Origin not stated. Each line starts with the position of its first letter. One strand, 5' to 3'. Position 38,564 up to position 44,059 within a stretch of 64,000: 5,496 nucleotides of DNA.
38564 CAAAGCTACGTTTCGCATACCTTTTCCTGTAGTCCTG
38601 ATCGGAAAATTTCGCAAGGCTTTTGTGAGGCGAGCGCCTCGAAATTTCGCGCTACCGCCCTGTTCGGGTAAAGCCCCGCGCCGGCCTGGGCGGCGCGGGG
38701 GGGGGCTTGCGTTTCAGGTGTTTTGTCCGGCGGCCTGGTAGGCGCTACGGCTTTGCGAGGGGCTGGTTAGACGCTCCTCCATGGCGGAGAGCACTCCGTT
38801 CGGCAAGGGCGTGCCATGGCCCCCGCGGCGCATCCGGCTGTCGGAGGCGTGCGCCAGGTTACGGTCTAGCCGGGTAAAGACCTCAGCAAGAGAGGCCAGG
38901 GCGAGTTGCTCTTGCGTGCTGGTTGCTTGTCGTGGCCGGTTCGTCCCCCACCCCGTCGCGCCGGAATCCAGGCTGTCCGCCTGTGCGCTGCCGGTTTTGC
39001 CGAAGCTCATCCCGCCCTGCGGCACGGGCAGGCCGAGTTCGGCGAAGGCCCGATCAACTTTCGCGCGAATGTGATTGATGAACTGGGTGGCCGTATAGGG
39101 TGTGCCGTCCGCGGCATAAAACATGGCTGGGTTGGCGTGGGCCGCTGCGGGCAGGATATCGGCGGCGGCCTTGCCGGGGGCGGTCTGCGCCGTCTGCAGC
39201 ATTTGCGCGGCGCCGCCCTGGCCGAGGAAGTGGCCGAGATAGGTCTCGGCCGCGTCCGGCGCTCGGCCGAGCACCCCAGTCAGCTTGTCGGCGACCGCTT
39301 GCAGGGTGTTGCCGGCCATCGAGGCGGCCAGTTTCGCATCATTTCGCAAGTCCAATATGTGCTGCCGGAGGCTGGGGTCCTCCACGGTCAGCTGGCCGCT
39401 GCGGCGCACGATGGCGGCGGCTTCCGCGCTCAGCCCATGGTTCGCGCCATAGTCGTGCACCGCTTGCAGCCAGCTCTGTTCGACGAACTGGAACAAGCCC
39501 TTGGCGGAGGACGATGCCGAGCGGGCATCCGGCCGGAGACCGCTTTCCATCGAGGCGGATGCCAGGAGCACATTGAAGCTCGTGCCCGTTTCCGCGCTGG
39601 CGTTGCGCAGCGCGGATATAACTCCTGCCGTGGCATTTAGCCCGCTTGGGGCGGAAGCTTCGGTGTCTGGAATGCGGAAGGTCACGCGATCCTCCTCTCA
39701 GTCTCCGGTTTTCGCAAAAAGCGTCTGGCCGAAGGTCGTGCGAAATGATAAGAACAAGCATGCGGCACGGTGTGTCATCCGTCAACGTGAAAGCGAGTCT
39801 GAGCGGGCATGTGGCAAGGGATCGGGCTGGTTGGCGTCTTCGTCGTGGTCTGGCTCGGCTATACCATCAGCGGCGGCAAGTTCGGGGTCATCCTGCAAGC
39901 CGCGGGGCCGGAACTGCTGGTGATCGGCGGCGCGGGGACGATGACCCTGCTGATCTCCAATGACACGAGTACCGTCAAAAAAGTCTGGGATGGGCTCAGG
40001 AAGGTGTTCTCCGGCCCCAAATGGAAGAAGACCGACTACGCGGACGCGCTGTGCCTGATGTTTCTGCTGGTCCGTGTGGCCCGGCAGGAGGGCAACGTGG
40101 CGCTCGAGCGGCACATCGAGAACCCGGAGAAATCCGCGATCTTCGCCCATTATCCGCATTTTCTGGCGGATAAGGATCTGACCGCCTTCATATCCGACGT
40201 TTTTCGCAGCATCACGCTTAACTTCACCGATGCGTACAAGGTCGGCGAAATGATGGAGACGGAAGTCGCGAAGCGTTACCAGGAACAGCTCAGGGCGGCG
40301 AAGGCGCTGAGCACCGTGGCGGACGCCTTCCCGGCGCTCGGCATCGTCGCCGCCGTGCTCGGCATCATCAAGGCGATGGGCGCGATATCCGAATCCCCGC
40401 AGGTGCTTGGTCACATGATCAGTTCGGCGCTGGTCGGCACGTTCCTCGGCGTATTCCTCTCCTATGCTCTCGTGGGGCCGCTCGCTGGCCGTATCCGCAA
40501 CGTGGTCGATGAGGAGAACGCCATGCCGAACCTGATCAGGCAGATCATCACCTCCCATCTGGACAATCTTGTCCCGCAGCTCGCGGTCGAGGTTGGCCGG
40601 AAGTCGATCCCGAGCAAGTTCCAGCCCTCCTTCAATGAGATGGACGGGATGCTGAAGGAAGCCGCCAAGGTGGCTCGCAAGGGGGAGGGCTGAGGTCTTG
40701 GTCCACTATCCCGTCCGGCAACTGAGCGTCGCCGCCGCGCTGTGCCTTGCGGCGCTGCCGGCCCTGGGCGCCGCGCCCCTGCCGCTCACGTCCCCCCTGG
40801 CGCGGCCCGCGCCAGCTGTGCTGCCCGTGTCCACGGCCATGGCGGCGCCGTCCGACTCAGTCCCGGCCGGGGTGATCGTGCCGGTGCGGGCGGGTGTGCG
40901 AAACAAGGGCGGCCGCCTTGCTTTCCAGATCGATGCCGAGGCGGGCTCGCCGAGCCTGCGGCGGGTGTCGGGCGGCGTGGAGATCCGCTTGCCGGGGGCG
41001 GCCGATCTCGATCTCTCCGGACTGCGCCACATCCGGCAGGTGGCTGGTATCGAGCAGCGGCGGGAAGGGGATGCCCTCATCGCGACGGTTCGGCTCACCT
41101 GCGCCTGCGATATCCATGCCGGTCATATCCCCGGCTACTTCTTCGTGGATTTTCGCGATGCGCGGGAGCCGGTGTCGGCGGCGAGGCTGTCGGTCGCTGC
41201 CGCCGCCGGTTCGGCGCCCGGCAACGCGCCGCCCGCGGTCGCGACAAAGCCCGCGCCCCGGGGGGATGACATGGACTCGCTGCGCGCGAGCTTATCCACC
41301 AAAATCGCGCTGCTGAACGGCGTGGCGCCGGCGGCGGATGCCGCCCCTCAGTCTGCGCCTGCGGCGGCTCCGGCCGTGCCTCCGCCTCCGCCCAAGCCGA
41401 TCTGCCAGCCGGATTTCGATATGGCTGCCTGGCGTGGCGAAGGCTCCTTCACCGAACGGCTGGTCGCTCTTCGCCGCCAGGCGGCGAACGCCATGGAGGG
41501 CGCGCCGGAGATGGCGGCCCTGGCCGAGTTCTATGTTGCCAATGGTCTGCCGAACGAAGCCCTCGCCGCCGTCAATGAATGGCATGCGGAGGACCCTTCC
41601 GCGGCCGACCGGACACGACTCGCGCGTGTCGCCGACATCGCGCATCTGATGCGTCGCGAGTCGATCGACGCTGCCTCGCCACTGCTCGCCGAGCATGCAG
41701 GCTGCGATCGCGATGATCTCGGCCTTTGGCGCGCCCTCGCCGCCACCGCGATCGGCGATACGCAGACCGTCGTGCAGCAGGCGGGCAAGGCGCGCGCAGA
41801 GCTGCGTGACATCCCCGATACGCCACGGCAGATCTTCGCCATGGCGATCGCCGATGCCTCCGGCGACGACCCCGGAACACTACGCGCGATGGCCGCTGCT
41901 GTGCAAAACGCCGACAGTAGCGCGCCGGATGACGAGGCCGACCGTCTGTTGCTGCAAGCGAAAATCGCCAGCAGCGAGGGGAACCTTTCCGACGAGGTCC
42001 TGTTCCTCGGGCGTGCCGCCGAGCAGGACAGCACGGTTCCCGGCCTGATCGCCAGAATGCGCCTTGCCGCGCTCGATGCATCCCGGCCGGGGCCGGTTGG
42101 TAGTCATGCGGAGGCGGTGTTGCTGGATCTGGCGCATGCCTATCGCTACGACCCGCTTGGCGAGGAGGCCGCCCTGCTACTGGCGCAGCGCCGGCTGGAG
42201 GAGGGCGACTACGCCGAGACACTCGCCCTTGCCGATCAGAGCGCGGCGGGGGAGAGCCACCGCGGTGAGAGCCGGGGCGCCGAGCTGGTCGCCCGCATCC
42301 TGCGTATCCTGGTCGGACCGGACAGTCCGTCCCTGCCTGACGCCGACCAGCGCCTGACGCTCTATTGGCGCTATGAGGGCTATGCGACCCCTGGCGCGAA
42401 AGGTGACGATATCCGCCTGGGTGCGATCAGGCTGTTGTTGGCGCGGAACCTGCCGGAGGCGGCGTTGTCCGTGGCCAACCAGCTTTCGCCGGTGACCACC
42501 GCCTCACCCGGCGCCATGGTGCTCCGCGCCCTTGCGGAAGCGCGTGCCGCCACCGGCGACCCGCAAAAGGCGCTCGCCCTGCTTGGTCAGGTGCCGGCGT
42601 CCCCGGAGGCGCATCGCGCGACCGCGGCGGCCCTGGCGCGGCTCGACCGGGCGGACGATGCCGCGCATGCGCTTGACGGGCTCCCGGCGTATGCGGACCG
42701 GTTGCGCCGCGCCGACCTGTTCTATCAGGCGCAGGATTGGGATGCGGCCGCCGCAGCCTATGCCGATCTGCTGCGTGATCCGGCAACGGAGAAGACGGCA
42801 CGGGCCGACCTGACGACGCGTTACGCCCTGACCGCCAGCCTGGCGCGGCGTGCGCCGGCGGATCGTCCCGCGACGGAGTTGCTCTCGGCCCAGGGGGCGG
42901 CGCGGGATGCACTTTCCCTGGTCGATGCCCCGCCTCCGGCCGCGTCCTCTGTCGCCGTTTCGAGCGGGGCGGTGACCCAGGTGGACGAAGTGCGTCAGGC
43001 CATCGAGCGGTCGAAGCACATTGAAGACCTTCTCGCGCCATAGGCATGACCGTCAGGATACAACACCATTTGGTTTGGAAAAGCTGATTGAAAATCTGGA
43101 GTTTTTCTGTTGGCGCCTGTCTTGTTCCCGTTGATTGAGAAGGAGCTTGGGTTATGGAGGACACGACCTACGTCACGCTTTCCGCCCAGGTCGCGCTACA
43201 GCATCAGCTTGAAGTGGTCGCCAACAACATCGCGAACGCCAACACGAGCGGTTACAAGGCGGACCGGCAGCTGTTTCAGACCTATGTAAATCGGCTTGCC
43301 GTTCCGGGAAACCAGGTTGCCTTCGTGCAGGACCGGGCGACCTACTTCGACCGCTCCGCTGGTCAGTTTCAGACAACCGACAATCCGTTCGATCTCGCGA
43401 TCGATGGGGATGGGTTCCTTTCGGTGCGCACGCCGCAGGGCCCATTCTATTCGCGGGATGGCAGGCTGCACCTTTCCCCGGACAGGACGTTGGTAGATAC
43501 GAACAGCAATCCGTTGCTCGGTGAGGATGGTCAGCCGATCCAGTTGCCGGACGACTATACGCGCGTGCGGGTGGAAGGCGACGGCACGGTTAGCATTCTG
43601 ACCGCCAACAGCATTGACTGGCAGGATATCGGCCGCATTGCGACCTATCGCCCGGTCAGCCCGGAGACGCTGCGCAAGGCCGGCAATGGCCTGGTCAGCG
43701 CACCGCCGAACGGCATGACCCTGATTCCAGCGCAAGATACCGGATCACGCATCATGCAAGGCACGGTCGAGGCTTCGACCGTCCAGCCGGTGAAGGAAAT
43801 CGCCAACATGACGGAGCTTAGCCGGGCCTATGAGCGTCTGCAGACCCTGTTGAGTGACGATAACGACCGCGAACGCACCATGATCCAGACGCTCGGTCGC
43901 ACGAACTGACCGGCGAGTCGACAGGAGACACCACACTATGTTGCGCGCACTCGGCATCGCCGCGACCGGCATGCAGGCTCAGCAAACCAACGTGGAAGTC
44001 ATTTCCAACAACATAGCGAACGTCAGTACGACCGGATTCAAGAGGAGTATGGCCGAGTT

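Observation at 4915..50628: Oriented TGCGAAA(T) box recurring in almost every intergenic region of the motility supercluster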

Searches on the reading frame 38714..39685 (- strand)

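Call 15: search_protein_families(library=pfam, proteins=[window:38714-39685:-], max_evalue=0.01)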
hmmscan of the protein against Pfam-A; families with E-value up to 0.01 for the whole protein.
window:38714-39685:- (323 aa): 1 family
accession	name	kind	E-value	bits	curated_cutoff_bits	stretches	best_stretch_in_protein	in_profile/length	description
PF01464.25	SLT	-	0.0033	17.4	21.3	1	28-71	5-47/117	Transglycosylase SLT domain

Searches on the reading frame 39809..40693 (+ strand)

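Call 15: search_protein_families(library=pfam, proteins=[window:39809-40693:+], max_evalue=0.01)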
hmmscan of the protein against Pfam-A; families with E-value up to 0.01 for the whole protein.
window:39809-40693:+ (294 aa): 2 families
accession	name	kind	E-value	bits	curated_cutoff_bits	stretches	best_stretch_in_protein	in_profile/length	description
PF20560.3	MotA_N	-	6.4e-25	87.7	27.3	1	5-95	2-91/91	Motility protein A N-terminal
PF01618.21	MotA_ExbB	-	6.4e-16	58.7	22.9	1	138-236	20-121/127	MotA/TolQ/ExbB proton channel family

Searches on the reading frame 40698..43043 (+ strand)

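Call 15: search_protein_families(library=pfam, proteins=[window:40698-43043:+], max_evalue=0.01)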
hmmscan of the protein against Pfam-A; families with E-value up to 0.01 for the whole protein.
window:40698-43043:+ (781 aa): 1 family
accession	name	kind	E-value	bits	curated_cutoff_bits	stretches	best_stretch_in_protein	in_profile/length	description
PF12895.13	ANAPC3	-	0.00017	22.2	27.2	0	612-660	29-80/82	Anaphase-promoting complex, cyclosome, subunit 3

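Call 25: search_protein_families(library=ncbifam, proteins=[window:40698-43043:+], max_evalue=0.01)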
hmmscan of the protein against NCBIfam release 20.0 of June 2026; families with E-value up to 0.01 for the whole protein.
window:40698-43043:+ (781 aa): 0 families

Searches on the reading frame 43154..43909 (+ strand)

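Call 15: search_protein_families(library=pfam, proteins=[window:43154-43909:+], max_evalue=0.01)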
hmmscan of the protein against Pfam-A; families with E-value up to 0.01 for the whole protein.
window:43154-43909:+ (251 aa): 3 families
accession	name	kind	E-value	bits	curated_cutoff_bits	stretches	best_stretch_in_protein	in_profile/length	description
PF22692.1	LlgE_F_G_D1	-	4.5e-14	52.8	27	1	82-147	1-63/64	Flagellar hook protein FlgE/F/G D1 domain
PF00460.25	Flg_bb_rod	-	7.1e-11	42.3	20.7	1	6-35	2-31/31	Flagella basal body rod protein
PF06429.18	Flg_bbr_C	-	6.3e-09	35.7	23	1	201-245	1-45/46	Flagellar basal body rod FlgEFG protein C-terminal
